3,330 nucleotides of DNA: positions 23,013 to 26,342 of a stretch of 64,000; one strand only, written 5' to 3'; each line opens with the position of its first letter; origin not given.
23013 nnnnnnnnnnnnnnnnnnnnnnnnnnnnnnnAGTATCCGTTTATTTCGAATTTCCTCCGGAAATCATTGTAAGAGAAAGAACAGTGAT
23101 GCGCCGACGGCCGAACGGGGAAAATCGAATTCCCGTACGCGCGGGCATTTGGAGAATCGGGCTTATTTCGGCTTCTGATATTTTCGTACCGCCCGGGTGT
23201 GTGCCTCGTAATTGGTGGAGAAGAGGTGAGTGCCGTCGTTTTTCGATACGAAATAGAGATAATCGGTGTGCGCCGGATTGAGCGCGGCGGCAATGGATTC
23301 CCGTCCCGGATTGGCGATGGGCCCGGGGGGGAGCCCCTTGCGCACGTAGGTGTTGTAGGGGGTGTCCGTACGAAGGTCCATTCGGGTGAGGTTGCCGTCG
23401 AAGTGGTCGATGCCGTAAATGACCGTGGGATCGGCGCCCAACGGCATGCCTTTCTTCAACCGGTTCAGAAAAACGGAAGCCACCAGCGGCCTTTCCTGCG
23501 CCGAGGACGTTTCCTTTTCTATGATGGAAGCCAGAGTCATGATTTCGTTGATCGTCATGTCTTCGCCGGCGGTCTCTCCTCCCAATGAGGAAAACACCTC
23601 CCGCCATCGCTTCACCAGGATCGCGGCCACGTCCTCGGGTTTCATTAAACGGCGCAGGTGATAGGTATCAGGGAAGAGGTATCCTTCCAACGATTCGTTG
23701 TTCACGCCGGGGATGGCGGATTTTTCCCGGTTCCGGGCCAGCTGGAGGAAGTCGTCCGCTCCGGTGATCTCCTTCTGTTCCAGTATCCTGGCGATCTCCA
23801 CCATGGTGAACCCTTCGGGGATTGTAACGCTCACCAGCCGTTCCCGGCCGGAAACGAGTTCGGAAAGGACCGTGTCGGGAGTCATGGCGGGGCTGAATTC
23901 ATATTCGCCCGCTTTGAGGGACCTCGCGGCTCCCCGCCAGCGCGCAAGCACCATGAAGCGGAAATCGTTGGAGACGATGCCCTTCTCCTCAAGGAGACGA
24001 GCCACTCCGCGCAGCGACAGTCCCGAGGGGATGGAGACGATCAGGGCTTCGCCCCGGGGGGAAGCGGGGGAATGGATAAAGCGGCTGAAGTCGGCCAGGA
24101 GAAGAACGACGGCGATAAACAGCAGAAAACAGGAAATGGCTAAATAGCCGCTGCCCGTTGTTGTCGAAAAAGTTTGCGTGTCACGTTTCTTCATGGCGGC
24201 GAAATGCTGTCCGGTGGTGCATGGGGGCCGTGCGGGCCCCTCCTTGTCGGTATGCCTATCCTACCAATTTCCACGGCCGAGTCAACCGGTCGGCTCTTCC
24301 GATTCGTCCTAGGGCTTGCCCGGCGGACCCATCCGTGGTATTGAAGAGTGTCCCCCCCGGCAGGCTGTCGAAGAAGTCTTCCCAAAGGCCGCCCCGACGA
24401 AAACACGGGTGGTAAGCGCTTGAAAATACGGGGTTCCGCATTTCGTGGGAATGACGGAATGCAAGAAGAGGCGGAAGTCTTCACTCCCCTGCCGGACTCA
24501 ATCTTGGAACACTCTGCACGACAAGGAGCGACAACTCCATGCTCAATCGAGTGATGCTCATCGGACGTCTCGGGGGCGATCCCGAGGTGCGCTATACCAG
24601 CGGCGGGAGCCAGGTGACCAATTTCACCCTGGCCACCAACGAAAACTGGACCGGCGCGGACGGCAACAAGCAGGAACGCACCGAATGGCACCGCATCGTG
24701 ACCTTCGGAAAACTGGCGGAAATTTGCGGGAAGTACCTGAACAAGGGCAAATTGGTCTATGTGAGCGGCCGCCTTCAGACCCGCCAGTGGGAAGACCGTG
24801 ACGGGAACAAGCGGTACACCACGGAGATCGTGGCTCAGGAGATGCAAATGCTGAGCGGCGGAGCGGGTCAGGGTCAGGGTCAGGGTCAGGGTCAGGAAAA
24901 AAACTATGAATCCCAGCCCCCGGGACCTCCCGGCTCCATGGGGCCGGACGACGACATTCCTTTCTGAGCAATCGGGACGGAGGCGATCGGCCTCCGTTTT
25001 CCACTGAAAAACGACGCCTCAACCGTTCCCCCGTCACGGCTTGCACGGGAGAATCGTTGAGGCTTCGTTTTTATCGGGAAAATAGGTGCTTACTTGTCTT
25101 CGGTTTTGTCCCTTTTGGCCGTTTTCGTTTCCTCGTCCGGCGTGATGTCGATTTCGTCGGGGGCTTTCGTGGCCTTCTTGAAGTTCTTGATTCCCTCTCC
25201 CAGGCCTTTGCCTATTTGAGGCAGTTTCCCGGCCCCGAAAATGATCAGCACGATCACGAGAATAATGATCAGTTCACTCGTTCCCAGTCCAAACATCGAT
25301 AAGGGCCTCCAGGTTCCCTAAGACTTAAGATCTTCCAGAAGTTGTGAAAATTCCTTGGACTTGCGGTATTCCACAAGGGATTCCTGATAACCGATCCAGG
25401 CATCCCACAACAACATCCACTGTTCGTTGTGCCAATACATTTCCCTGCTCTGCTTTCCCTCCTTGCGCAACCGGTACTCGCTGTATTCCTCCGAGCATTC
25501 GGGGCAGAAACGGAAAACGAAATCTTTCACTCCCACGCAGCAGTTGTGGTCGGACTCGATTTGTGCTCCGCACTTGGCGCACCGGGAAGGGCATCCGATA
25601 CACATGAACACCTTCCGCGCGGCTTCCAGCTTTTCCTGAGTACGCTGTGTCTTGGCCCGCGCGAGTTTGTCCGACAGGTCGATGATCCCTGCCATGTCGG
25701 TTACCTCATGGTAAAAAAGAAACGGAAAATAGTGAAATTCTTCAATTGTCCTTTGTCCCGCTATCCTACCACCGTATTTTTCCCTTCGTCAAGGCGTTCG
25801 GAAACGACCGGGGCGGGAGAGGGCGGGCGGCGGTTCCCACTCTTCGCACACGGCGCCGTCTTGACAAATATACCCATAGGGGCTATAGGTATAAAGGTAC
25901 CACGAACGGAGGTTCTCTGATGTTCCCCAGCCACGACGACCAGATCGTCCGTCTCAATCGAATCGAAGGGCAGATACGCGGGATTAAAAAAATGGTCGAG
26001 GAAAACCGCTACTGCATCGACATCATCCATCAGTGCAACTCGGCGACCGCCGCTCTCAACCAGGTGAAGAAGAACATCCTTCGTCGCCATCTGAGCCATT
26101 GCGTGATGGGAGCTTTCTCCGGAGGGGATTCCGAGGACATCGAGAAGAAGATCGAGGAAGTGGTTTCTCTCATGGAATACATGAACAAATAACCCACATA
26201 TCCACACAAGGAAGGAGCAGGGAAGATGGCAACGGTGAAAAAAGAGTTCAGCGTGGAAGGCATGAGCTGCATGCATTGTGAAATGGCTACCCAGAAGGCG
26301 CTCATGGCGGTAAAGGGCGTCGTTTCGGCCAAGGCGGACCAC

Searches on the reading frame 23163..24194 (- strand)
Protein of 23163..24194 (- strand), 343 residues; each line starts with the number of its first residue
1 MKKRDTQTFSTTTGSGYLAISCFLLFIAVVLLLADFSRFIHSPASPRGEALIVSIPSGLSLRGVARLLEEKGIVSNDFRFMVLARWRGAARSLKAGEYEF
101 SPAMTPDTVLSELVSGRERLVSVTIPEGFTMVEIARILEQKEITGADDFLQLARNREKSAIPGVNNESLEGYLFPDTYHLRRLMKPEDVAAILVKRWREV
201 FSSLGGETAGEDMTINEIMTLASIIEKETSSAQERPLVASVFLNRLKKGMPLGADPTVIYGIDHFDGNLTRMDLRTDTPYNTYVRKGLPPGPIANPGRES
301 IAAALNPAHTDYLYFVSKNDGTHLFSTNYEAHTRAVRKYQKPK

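Call 26: search_protein_families(library=pfam, proteins=[window:23163-24194:-], max_evalue=0.00001)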
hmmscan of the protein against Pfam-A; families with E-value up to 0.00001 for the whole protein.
window:23163-24194:- (343 aa): 1 family
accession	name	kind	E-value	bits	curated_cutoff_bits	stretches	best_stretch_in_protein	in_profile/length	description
PF02618.21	YceG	-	4.1e-93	312.3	32.4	1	53-338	1-275/275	YceG-like family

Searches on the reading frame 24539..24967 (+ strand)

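Call 26: search_protein_families(library=pfam, proteins=[window:24539-24967:+], max_evalue=0.00001)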
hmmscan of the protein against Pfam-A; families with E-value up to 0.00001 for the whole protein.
window:24539-24967:+ (142 aa): 1 family
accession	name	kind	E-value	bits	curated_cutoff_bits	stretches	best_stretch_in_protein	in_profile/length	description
PF00436.31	SSB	-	1.9e-41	140.8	26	1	2-105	1-104/104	Single-strand binding protein family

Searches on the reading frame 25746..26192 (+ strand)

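Call 26: search_protein_families(library=pfam, proteins=[window:25746-26192:+], max_evalue=0.00001)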
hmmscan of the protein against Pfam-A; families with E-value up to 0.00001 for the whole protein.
window:25746-26192:+ (148 aa): 1 family
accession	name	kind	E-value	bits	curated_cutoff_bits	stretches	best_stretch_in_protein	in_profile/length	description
PF02583.22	Trns_repr_metal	-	2.4e-26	92.4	22.8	1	63-143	2-76/78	Metal-sensitive transcriptional repressor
